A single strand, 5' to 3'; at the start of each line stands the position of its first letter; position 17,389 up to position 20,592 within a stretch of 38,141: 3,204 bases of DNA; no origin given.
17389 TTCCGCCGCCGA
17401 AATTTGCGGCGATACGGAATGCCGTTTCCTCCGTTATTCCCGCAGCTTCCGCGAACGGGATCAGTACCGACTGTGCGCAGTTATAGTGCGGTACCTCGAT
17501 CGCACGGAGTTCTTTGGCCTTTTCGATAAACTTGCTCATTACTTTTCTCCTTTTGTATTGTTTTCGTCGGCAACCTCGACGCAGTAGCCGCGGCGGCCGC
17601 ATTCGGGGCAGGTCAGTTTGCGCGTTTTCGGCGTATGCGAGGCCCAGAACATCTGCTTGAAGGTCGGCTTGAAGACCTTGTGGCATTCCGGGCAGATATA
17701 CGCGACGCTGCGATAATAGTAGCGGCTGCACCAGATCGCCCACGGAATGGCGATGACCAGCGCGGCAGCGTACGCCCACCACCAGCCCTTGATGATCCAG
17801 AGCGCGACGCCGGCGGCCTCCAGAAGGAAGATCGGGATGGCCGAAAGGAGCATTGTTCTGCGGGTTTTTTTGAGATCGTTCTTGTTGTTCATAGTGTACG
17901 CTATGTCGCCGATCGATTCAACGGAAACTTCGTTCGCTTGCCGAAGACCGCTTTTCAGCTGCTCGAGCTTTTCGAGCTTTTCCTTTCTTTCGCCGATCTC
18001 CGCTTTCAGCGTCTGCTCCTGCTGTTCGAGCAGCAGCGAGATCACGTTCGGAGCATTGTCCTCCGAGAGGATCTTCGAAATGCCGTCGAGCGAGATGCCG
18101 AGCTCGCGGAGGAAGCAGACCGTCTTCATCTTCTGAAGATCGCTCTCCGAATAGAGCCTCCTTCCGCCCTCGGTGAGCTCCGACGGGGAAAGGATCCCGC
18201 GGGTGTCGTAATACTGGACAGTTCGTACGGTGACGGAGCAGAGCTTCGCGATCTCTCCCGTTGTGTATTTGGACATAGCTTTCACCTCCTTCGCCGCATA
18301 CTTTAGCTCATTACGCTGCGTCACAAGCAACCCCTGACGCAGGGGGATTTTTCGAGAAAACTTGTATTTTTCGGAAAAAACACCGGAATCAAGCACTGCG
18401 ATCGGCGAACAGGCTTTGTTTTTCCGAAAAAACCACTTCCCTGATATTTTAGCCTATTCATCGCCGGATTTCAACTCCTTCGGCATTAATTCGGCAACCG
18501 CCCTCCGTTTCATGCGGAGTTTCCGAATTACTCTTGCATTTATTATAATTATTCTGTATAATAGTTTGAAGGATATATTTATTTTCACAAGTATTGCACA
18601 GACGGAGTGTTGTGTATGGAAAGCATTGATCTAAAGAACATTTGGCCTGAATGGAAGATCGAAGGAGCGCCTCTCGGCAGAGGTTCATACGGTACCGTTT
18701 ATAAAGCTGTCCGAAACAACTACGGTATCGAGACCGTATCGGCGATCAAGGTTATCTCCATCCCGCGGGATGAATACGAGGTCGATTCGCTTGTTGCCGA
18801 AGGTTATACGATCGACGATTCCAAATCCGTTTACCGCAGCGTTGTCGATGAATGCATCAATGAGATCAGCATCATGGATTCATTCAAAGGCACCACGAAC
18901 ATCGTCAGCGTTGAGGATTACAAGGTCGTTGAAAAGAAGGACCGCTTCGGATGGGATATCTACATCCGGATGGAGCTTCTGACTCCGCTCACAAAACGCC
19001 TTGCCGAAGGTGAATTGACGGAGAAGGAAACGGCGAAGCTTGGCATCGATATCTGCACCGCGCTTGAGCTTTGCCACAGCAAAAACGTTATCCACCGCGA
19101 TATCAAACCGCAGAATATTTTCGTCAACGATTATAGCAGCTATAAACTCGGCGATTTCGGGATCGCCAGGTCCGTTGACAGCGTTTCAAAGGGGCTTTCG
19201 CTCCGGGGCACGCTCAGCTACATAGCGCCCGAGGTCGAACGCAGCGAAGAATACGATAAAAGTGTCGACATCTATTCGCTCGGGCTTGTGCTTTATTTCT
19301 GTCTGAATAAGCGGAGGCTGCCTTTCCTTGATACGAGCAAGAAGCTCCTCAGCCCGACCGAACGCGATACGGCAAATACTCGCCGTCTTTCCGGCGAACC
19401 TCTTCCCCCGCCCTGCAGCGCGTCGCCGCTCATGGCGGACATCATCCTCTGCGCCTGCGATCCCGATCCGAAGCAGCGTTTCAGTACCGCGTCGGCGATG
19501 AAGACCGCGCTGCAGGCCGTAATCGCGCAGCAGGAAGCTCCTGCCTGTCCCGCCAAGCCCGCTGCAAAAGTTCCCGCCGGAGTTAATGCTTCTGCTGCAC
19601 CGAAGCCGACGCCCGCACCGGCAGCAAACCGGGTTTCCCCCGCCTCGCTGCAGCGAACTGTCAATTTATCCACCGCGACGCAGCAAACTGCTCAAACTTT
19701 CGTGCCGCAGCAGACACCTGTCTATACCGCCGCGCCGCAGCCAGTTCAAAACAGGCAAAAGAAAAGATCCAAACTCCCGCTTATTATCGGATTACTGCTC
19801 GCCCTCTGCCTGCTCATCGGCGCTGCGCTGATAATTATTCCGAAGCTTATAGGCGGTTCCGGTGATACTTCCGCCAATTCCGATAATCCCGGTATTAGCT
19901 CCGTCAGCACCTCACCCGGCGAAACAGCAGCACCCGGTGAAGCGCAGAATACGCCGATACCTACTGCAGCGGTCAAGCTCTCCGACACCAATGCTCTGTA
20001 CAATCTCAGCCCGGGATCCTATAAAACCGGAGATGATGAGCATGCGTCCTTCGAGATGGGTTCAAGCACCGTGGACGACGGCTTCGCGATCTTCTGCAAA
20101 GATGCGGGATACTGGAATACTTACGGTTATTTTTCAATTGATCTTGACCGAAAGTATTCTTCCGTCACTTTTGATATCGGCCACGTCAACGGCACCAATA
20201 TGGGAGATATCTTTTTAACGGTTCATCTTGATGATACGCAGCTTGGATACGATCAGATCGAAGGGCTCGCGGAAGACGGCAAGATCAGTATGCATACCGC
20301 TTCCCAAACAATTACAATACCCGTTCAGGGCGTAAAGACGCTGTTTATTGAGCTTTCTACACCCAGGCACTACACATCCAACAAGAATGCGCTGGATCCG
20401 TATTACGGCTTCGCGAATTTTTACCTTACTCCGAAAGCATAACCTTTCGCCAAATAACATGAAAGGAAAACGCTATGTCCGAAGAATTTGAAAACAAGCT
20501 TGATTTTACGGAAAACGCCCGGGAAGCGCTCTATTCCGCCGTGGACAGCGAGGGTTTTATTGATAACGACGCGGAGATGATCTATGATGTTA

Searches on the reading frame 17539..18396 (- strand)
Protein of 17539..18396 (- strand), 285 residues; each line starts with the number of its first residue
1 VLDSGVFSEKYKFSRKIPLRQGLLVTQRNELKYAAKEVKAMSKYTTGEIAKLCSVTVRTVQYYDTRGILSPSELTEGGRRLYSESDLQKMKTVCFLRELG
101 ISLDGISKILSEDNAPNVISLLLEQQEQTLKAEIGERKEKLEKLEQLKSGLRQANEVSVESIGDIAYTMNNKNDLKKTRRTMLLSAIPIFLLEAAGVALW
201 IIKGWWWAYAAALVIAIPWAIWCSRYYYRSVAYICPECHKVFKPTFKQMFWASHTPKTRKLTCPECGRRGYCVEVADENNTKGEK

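Call 6: search_protein_families(library=pfam, proteins=[window:17539-18396:-], max_evalue=0.001)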
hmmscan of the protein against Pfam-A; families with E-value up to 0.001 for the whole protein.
window:17539-18396:- (285 aa): 3 families
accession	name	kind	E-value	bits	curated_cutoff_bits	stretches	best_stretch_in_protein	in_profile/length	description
PF13411.12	MerR_1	-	2.7e-20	72.7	21.6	1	44-112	1-68/69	MerR HTH family regulatory protein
PF00376.29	MerR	-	1.3e-12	47.7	28.2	1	45-82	1-38/38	MerR family regulatory protein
PF12728.13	HTH_17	-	3.6e-05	24.4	27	1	44-90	2-46/51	Helix-turn-helix domain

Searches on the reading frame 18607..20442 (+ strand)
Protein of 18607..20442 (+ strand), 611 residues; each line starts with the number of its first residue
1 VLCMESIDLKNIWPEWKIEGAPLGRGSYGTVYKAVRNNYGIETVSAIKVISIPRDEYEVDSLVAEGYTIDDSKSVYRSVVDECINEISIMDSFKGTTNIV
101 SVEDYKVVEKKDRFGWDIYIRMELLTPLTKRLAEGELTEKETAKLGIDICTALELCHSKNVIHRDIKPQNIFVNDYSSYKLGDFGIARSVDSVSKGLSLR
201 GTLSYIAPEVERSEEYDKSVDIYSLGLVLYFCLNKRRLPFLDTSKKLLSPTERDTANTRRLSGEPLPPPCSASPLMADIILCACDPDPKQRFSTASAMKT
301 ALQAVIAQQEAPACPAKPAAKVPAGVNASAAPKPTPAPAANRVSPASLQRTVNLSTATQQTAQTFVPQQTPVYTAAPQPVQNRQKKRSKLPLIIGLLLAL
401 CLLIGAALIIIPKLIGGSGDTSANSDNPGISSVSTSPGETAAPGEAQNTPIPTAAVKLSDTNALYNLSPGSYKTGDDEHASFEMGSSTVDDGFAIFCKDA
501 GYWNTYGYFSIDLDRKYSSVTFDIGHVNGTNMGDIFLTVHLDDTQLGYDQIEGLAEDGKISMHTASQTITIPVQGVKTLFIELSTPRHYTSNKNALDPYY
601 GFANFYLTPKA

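Call 6: search_protein_families(library=pfam, proteins=[window:18607-20442:+], max_evalue=0.001)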
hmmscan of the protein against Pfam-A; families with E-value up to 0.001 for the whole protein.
window:18607-20442:+ (611 aa): 2 families
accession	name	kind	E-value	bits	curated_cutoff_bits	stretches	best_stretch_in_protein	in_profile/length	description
PF00069.31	Pkinase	-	1e-42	146.8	31.7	1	22-300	6-260/263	Protein kinase domain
PF07714.23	PK_Tyr_Ser-Thr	-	4.4e-24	85.6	23.1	1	22-294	6-251/258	Protein tyrosine and serine/threonine kinase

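Call 37: search_protein_families(library=ncbifam, proteins=[window:18607-20442:+], max_evalue=0.01)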
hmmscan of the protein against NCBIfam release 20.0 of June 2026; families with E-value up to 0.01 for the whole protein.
window:18607-20442:+ (611 aa): 11 families
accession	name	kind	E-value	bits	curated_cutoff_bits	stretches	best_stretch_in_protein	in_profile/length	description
NF033483.0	PknB_PASTA_kin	equivalog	1.2e-38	133.5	450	1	97-411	67-354/563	Stk1 family PASTA domain-containing Ser/Thr kinase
NF047741.1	antiphage_MADS6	equivalog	1.9e-29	102.7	460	1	85-317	244-472/612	methylation-associated defense system protein kinase MAD6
NF052427.1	StpK7MSMEG_1200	equivalog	3.5e-21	75.3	900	1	136-324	104-288/601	serine/threonine protein kinase StpK7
NF038150.1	lanthi_synth_IV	equivalog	5.2e-19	68.1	650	1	134-347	292-497/851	class IV lanthionine synthetase LanL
NF009651.0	PRK13184.1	equivalog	1.5e-17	62.9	839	1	147-306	120-291/932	serine/threonine-protein kinase PknD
TIGR03903.1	TOMM_kin_cyc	equivalog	6.9e-14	50.7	705.75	1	132-305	70-247/1267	TOMM system kinase/cyclase fusion protein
NF033442.0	BREX_PglW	equivalog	1e-13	50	990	1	127-348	595-785/1391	BREX system serine/threonine kinase PglW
NF043056.1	T4SS_LegK1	equivalog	2e-10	39.9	550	1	156-229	205-280/516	Dot/Icm T4SS effector kinase LegK1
NF053615.1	SerThrKinAfsKStmc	equivalog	2.2e-08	33.3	1300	1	145-232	117-206/809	protein serine/threonine kinase AfsK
NF038151.1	lanthi_synth_III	equivalog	2e-07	29.8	575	1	148-233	344-423/833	class III lanthionine synthetase LanKC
TIGR03724.2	arch_bud32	equivalog_domain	0.0022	17.5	125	1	143-193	88-137/193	KEOPS complex kinase/ATPase Bud32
